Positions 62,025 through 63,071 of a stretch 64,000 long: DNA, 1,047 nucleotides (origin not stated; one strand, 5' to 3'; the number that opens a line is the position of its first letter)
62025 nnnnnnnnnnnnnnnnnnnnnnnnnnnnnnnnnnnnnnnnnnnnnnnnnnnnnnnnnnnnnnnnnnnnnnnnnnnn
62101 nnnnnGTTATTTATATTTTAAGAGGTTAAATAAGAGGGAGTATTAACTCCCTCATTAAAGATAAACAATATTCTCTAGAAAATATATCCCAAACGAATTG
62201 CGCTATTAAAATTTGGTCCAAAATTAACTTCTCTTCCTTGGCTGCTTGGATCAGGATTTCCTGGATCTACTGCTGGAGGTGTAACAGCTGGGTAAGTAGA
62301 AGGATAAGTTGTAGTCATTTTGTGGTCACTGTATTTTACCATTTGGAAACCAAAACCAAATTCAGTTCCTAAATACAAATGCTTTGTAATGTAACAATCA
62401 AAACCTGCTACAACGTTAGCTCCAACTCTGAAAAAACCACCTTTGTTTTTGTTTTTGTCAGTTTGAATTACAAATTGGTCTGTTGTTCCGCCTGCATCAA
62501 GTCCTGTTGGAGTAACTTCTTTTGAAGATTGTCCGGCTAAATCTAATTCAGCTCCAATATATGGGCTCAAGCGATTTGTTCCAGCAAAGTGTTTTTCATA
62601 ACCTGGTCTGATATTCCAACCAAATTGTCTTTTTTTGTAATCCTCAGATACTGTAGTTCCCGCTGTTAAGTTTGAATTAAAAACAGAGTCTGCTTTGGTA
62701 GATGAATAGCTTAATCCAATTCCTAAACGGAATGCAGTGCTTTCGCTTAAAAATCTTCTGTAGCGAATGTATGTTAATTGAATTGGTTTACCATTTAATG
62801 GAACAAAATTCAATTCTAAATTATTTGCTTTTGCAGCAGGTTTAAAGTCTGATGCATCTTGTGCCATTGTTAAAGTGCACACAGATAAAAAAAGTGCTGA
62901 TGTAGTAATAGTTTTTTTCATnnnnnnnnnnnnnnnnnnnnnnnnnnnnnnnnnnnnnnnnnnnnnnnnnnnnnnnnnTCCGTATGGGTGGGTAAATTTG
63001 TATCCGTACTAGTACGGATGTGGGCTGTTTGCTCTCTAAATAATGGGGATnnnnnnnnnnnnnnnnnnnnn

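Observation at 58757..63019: Duplicated 41-bp palindromic operator-like element fixed 30 bp from -7 boxes: candidate NarL/LuxR regulon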

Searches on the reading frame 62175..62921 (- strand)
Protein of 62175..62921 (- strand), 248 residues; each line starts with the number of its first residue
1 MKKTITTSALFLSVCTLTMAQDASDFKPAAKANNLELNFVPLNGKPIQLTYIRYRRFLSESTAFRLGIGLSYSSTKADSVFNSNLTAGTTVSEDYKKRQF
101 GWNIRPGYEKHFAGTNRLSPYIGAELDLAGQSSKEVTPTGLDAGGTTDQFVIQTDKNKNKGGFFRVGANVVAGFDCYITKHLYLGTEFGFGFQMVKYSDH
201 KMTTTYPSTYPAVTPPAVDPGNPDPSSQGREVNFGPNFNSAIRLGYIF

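Call 7: search_protein_families(library=pfam, proteins=[window:62175-62921:-])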
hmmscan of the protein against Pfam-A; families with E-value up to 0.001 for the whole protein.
window:62175-62921:- (248 aa): 2 families
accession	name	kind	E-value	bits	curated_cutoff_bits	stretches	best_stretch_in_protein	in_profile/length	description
PF03797.25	Autotransporter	-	0.00012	22.4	26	0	60-128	77-146/255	Autotransporter beta-domain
PF13505.12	OMP_b-brl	-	0.00039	21.1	28.7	0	9-189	3-151/175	Outer membrane protein beta-barrel domain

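Call 12: find_homologous_proteins(query=window:62175-62921:-, max_evalue=0.00001)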
Query window:62175-62921:- (248 aa): 174 proteins with E <= 0.00001 among 856 candidates; the best 120 are listed.
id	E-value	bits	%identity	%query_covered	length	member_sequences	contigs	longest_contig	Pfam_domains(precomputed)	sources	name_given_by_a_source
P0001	9.8e-164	560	100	100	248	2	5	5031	PF16961.13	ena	-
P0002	1.9e-147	507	88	100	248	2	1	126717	PF16961.13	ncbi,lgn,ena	-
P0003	6.8e-136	469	83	100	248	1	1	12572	PF16961.13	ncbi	-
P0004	1.2e-126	439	76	100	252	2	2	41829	PF16961.13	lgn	-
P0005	9.9e-126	436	79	100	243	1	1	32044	PF16961.13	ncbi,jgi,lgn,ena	ncbi:MAG TPA: DUF3575 domain-containing protein [Bacteroidia bacterium]|jgi:hypothetical protein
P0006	3.7e-122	424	77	100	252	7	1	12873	PF16961.13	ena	-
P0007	2.1e-119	415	75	100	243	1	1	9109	PF16961.13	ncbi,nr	ncbi:MAG: hypothetical protein M3R27_12235 [Bacteroidota bacterium]|nr:hypothetical protein [Bactero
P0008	3.0e-119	415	76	100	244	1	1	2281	PF16961.13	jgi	jgi:hypothetical protein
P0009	1.2e-118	413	74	97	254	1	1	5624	PF16961.13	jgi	jgi:hypothetical protein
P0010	3.7e-118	411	75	100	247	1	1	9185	PF16961.13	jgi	jgi:hypothetical protein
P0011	1.2e-117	409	74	100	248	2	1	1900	PF16961.13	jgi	-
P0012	8.3e-117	407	75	100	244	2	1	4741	PF16961.13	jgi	-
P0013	9.9e-117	407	75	100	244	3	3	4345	PF16961.13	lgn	-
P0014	4.2e-116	404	75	100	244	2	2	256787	PF16961.13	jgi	jgi:hypothetical protein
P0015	2.8e-115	402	74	100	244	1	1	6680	PF16961.13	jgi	jgi:hypothetical protein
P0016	3.2e-115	402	74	100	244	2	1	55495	PF16961.13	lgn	-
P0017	2.2e-114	399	74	100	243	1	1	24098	PF16961.13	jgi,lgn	jgi:opacity protein-like surface antigen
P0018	2.5e-114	399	73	100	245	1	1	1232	PF16961.13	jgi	jgi:hypothetical protein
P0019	2.8e-114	398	75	100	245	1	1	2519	PF16961.13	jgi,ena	-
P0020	2.6e-113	395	73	100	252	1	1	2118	PF16961.13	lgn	-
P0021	8.2e-113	394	72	100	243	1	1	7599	PF16961.13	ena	-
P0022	6.3e-112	391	72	100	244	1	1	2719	PF16961.13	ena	-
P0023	8.8e-112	390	71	100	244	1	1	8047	PF16961.13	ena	-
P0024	9.2e-112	390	69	100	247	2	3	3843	PF16961.13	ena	-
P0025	1.0e-111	390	72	100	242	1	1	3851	PF16961.13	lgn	-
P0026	3.5e-111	388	71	100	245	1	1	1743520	PF16961.13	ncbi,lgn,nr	ncbi:MAG: hypothetical protein JWO09_669 [Bacteroidetes bacterium]|nr:hypothetical protein [Bacteroi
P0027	3.7e-111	388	71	100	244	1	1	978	PF16961.13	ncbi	-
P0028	1.8e-109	383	71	100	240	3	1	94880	PF16961.13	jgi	jgi:hypothetical protein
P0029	3.4e-109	382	72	100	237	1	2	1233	PF16961.13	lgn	-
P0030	1.3e-108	380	68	100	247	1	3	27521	PF16961.13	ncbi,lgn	-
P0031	1.9e-106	373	65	100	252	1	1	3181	PF16961.13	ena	-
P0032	4.4e-106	372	69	100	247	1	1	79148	PF16961.13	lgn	-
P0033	5.2e-105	368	69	100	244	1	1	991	PF16961.13,PF13505.13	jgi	jgi:hypothetical protein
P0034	4.3e-103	362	66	100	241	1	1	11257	PF16961.13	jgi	jgi:hypothetical protein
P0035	5.9e-103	361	66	100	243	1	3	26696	PF16961.13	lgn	-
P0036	9.9e-102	357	65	100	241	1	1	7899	PF16961.13,PF13505.13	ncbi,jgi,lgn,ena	jgi:hypothetical protein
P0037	1.9e-101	357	69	100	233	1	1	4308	PF16961.13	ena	-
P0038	1.0e-100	354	66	100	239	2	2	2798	PF16961.13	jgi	-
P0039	9.6e-100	351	66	100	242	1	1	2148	PF16961.13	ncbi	-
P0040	2.2e-98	346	67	100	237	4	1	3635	PF12099.15,PF16961.13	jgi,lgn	-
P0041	4.5e-98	345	68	100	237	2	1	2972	PF16961.13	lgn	-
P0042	9.3e-98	344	67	100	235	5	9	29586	PF16961.13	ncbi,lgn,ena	-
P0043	1.6e-97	344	67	100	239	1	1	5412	PF16961.13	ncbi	-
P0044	1.5e-96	341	67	100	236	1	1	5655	PF16961.13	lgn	-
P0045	8.3e-96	338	68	100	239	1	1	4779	PF16961.13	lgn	-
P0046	9.9e-96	338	68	100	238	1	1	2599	PF16961.13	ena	-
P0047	5.7e-95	335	66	100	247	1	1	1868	PF16961.13,PF13505.13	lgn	-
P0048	2.1e-94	333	66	100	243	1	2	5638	PF16961.13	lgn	-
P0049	1.5e-93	331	63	100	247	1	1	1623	PF16961.13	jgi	-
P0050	1.4e-89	318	64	100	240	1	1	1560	PF16961.13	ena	-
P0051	5.0e-88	313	57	100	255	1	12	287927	PF16961.13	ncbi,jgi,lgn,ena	-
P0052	1.0e-84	302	68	85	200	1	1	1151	PF16961.13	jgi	jgi:hypothetical protein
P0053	1.2e-82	295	61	100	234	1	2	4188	PF16961.13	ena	-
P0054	2.8e-82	294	61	100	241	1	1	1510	PF16961.13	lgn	-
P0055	8.0e-79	282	56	100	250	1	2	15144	PF16961.13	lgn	-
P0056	3.4e-78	280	58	100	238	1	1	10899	PF16961.13,PF13505.13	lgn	-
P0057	1.4e-75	272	57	100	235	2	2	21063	PF16961.13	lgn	-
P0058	1.6e-73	265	55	100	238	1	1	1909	PF16961.13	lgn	-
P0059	7.9e-69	250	54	100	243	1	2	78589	PF16961.13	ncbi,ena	-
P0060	2.2e-66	242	54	100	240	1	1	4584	PF16961.13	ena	-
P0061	5.9e-65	237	72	60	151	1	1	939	PF16961.13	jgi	jgi:hypothetical protein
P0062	1.6e-62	229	60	77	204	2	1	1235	PF16961.13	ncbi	-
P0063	6.5e-51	191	46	100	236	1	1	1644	PF16961.13,PF13505.13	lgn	-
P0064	1.3e-45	174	43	99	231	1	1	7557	PF16961.13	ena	-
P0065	1.9e-42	163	43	94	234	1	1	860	PF16961.13,PF13505.13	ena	-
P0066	2.2e-41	160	42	100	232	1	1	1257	PF16961.13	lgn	-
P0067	4.9e-40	155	42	100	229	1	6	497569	PF16961.13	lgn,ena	-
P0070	1.7e-38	150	41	100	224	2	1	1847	PF16961.13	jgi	jgi:hypothetical protein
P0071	3.2e-38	149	41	100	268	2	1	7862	PF16961.13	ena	-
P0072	3.7e-38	149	39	100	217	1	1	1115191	PF16961.13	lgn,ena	-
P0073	4.8e-38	149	42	90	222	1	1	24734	PF16961.13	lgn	-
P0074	5.5e-38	149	41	100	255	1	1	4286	PF16961.13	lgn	-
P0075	5.7e-38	149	40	100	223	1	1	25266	PF16961.13,PF13568.13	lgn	-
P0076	5.8e-38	149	40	100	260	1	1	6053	PF16961.13,PF13568.13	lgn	-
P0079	3.0e-37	146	38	99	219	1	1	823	PF16961.13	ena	-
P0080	3.1e-37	146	40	100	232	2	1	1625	PF16961.13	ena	-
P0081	3.8e-37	146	39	100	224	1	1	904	PF16961.13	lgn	-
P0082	9.7e-37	145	40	100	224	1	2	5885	PF16961.13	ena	-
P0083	2.7e-36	143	38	100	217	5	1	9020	PF16961.13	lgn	-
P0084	3.3e-36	143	38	100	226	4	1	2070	PF16961.13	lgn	-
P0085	4.1e-36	143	38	98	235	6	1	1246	PF16961.13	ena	-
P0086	7.0e-36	142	39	100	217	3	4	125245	PF16961.13,PF13505.13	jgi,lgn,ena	-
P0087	1.3e-35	141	35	100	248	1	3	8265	PF16961.13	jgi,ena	-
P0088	8.5e-35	138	37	100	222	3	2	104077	PF16961.13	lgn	-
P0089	1.3e-34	138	37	100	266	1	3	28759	PF16961.13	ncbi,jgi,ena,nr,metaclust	ncbi:MAG: hypothetical protein A2033_10870 [Bacteroidetes bacterium GWA2_31_9]|nr:MAG: hypothetical 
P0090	3.6e-33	133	36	100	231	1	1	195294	PF16961.13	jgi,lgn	jgi:hypothetical protein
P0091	7.1e-33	132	37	100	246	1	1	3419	PF16961.13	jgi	jgi:opacity protein-like surface antigen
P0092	1.3e-32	131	37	96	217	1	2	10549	PF16961.13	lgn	-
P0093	2.5e-32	130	35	100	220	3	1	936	PF16961.13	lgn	-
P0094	2.7e-32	130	36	100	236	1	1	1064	PF16961.13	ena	-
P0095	4.9e-32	129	37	100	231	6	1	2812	PF16961.13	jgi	jgi:opacity protein-like surface antigen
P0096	6.2e-32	129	36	100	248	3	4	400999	PF16961.13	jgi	jgi:opacity protein-like surface antigen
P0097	9.5e-32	128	37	100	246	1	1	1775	PF16961.13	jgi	jgi:hypothetical protein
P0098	1.4e-31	128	39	100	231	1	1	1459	PF16961.13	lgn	-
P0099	2.1e-31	127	36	100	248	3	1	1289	PF16961.13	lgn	-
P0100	2.5e-31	127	39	100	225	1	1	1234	PF16961.13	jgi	jgi:opacity protein-like surface antigen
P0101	2.6e-31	127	37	100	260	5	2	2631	PF16961.13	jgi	jgi:hypothetical protein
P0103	3.9e-31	126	38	100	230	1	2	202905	PF16961.13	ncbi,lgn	ncbi:MAG: hypothetical protein ACOYO1_01535 [Bacteroidales bacterium]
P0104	4.0e-31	126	35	100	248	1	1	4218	PF16961.13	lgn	-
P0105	6.1e-31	126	39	90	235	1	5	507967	PF16961.13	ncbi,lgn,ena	-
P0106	7.0e-31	125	39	90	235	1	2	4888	PF16961.13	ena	-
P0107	1.1e-30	125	37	100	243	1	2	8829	PF16961.13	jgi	jgi:hypothetical protein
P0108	1.4e-30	124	37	100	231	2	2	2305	PF16961.13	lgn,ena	-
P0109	6.2e-30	122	34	100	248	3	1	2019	PF16961.13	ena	-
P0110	7.2e-30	122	36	98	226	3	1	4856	PF16961.13,PF13505.13,PF13568.13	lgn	-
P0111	8.3e-30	122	36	100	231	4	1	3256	PF16961.13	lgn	-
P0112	9.9e-30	122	36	96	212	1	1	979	PF16961.13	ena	-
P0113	1.5e-29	121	36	94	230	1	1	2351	PF16961.13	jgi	jgi:hypothetical protein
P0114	2.3e-29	120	34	100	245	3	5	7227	PF16961.13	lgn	-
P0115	3.5e-29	120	36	96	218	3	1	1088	PF16961.13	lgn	-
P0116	3.5e-29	120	36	100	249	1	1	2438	PF16961.13,PF13505.13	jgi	jgi:hypothetical protein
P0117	4.5e-29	120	34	100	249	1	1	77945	PF16961.13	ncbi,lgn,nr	ncbi:MAG: outer membrane beta-barrel protein [Bacteroidetes bacterium]|nr:outer membrane beta-barrel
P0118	1.9e-28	117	37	100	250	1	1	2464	PF16961.13,PF13505.13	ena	-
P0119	2.3e-28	117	36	100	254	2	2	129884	PF16961.13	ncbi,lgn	-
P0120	2.4e-27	114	36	100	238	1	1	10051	PF16961.13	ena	-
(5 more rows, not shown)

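Call 13: find_encoding_contigs(protein=P0002, flank=8000, max_places=1)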
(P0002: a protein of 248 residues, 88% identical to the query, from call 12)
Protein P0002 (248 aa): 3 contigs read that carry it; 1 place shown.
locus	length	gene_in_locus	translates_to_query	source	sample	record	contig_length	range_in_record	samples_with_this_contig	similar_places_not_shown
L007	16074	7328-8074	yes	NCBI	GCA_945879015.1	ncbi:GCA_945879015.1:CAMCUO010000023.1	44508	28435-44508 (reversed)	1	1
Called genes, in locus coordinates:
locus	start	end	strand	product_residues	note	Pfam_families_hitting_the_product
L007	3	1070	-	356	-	?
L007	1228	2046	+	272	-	PF02548:Pantoate_transf, PF13714:PEP_mutase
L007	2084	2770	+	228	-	PF00849:PseudoU_synth_2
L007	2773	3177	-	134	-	PF00472:RF-1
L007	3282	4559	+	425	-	PF01520:Amidase_3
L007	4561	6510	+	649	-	PF07719:TPR_2 (faint), PF13424:TPR_12 (weak), PF24885:TPR_NPHP3, PF13374:TPR_10 (weak), PF00515:TPR_1, PF13424:TPR_12, PF07730:HisKA_3, PF02518:HATPase_c, +6 more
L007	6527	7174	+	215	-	PF00072:Response_reg, PF00196:GerE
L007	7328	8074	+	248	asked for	PF16961:OmpA_like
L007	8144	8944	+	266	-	-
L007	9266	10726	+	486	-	PF03781:FGE-sulfatase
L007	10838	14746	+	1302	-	PF00801:PKD, PF18911:PKD_4, PF19081:Ig_7 (faint), PF00801:PKD (weak), PF18911:PKD_4, PF14870:PSII_BNR, PF18962:Por_Secre_tail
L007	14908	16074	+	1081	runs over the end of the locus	PF07494:Reg_prop (faint), PF07495:Y_Y_Y, PF07228:SpoIIE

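Call 14: find_encoding_contigs(protein=P0005, flank=8000, max_places=1)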
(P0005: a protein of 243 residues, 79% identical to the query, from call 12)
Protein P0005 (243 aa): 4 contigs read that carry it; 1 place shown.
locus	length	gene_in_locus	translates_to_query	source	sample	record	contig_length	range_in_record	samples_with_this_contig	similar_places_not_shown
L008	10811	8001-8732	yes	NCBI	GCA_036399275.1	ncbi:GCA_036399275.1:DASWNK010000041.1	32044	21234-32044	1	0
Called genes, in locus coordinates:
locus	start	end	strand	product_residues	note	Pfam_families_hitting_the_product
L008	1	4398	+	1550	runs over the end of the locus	PF00801:PKD, PF18911:PKD_4, PF19081:Ig_7 (faint), PF18911:PKD_4, PF14870:PSII_BNR, PF18962:Por_Secre_tail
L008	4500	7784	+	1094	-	PF07494:Reg_prop (faint), PF07495:Y_Y_Y, PF07228:SpoIIE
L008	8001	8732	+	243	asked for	PF16961:OmpA_like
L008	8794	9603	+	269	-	-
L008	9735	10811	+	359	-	PF12081:GldM_1st, PF21601:GldM_2nd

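Call 15: find_encoding_contigs(protein=P0014, flank=8000, max_places=1)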
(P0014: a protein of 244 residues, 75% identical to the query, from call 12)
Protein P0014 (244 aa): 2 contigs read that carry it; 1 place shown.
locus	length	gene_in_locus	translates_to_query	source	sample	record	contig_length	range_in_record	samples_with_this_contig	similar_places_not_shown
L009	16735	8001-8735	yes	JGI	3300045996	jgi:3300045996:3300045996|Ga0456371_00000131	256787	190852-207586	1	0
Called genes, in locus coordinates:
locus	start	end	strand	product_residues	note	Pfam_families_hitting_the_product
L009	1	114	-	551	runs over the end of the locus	PF01384:PHO4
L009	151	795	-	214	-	PF01865:PhoU_div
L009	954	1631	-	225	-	PF01895:PhoU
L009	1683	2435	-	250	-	PF02463:SMC_N (faint), PF00005:ABC_tran, PF13304:AAA_21 (weak)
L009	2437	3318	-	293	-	PF00528:BPD_transp_1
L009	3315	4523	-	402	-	PF12849:PBP_like_2 (weak), PF00528:BPD_transp_1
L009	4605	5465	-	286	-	PF12849:PBP_like_2, PF13531:SBP_bac_11 (weak), PF01547:SBP_bac_1, PF12727:PBP_like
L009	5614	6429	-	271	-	PF12849:PBP_like_2, PF01547:SBP_bac_1 (weak), PF13531:SBP_bac_11, PF12727:PBP_like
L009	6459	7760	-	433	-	-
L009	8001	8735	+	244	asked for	PF16961:OmpA_like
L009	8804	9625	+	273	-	-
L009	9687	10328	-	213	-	PF00484:Pro_CA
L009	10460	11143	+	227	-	PF00072:Response_reg, PF00486:Trans_reg_C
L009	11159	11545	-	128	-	PF00072:Response_reg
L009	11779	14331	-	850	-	PF28492:Beta_helix_4, PF19081:Ig_7, PF00801:PKD, PF18911:PKD_4, PF18962:Por_Secre_tail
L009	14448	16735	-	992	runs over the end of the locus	PF13620:CarboxypepD_reg, PF13715:CarbopepD_reg_2, PF07715:Plug, PF14905:OMP_b-brl_3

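Call 16: find_encoding_contigs(protein=P0026, flank=8000, max_places=1)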
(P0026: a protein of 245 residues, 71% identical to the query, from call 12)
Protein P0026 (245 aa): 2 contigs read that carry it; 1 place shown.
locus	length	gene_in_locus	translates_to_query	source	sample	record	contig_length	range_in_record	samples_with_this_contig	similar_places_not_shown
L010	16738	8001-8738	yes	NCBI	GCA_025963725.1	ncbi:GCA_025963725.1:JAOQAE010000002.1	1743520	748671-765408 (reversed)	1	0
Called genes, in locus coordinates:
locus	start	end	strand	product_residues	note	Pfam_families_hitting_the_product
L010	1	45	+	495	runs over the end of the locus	PF00289:Biotin_carb_N, PF02786:CPSase_L_D2, PF07478:Dala_Dala_lig_C, PF02785:Biotin_carb_C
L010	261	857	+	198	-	PF14127:DUF4294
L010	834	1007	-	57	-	-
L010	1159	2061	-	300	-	PF01210:NAD_Gly3P_dh_N (faint), PF02737:3HCDH_N, PF03446:NAD_binding_2 (weak), PF00725:3HCDH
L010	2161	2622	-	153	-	PF01161:PBP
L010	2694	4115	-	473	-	PF13727:CoA_binding_3, PF02397:Bac_transf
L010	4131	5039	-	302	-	-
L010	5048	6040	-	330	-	PF01408:GFO_IDH_MocA, PF22660:RS_preATP-grasp-like (weak), PF22725:GFO_IDH_MocA_C3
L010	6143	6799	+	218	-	PF01135:PCMT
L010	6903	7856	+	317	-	-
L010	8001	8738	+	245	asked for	PF16961:OmpA_like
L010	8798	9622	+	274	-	-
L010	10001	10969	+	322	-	PF01902:Diphthami_syn_2_N, PF28410:Diphthami_syn_2_C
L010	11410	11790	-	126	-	-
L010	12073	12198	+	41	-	-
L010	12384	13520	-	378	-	PF01946:Thi4 (faint), PF00890:FAD_binding_2 (weak), PF01266:DAO, PF13450:NAD_binding_8 (weak)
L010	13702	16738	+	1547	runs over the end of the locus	PF13620:CarboxypepD_reg (weak), PF00903:Glyoxalase (faint)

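Call 37: find_encoding_contigs(protein=P0003, flank=6000, max_places=1)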
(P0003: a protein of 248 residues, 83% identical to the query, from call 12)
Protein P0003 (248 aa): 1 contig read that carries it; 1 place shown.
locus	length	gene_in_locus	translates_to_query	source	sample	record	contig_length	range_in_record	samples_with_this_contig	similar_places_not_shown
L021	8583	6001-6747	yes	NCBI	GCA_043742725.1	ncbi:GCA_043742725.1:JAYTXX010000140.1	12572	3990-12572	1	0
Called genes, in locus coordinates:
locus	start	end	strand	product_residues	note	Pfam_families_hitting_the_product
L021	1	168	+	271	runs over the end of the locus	PF02548:Pantoate_transf, PF13714:PEP_mutase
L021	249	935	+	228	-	PF00849:PseudoU_synth_2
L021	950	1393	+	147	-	-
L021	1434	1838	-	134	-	PF00472:RF-1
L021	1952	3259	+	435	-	PF01520:Amidase_3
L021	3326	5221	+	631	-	PF13424:TPR_12 (weak), PF17874:TPR_MalT (faint), PF24885:TPR_NPHP3 (faint), PF07719:TPR_2 (faint), PF00515:TPR_1 (weak), PF13424:TPR_12, PF07730:HisKA_3, PF02518:HATPase_c, +3 more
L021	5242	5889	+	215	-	PF00072:Response_reg, PF00196:GerE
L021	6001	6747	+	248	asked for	PF16961:OmpA_like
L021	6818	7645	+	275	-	-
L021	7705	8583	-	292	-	?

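Call 38: find_encoding_contigs(protein=P0021, flank=6000, max_places=1)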
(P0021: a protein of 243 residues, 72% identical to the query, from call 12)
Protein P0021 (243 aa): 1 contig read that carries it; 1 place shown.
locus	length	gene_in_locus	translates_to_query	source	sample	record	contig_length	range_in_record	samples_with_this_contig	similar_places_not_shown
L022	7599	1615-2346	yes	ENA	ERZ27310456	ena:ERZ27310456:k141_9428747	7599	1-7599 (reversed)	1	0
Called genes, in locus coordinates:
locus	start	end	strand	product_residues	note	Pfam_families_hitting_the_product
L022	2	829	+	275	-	?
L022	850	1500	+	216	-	PF00072:Response_reg, PF00196:GerE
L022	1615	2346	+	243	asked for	PF16961:OmpA_like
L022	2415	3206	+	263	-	-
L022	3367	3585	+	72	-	PF00196:GerE, PF08281:Sigma70_r4_2 (weak)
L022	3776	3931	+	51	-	-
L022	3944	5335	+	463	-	PF12081:GldM_1st, PF21601:GldM_2nd, PF21602:GldM_3rd, PF12080:GldM_4th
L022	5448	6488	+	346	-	PF00248:Aldo_ket_red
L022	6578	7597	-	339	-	?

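Call 39: find_encoding_contigs(protein=P0036, flank=6000, max_places=1)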
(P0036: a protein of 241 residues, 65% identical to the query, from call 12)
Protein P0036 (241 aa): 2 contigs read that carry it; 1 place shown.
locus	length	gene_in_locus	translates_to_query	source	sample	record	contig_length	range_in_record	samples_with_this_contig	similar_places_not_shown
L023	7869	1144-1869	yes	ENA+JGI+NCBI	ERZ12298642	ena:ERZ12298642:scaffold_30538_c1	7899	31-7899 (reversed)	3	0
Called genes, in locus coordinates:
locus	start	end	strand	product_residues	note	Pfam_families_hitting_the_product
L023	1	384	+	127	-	?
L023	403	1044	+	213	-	PF00072:Response_reg, PF00196:GerE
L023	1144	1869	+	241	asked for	PF13505:OMP_b-brl (weak), PF16961:OmpA_like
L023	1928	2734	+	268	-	-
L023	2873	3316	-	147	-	PF09424:YqeY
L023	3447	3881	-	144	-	PF00072:Response_reg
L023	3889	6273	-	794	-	PF00989:PAS, PF08448:PAS_4 (weak), PF13188:PAS_8 (faint), PF13426:PAS_9 (weak), PF00512:HisKA, PF02518:HATPase_c, PF00072:Response_reg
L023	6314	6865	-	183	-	PF12833:HTH_18, PF00165:HTH_AraC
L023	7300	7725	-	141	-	PF08818:DUF1801 (weak)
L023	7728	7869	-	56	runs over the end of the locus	?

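Call 40: find_encoding_contigs(protein=P0051, flank=6000, max_places=1)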
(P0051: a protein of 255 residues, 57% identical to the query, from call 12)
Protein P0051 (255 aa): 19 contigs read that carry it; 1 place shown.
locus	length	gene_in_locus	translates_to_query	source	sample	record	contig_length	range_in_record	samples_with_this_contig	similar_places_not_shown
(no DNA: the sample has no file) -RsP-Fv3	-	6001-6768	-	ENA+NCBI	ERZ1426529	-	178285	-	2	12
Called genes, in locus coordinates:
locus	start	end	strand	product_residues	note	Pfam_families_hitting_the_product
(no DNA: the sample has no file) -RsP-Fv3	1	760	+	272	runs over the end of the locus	PF02548:Pantoate_transf, PF13714:PEP_mutase (weak)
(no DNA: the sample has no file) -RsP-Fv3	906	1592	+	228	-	PF00849:PseudoU_synth_2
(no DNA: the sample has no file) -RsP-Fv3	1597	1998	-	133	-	PF00472:RF-1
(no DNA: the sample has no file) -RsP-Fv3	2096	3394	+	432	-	PF01520:Amidase_3 (faint)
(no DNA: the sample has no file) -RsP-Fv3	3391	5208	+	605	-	PF07719:TPR_2 (faint), PF13181:TPR_8 (faint), PF13432:TPR_16 (faint), PF13424:TPR_12, PF00515:TPR_1 (weak), PF13424:TPR_12 (weak), PF07730:HisKA_3, PF02518:HATPase_c, +4 more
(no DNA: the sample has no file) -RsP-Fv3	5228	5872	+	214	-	PF00072:Response_reg, PF00196:GerE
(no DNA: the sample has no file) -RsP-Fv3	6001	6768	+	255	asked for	PF16961:OmpA_like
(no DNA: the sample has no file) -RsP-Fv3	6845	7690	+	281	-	-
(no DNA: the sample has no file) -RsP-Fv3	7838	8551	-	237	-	-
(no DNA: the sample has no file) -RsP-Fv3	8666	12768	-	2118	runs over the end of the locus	PF19408:PKD_6, PF18962:Por_Secre_tail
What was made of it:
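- The same gene order holds down to 57% OMP identity in a locus whose DNA was not available (call 40).
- Tried and rejected: One look-up (P0051) returned gene order but no DNA (call 40).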
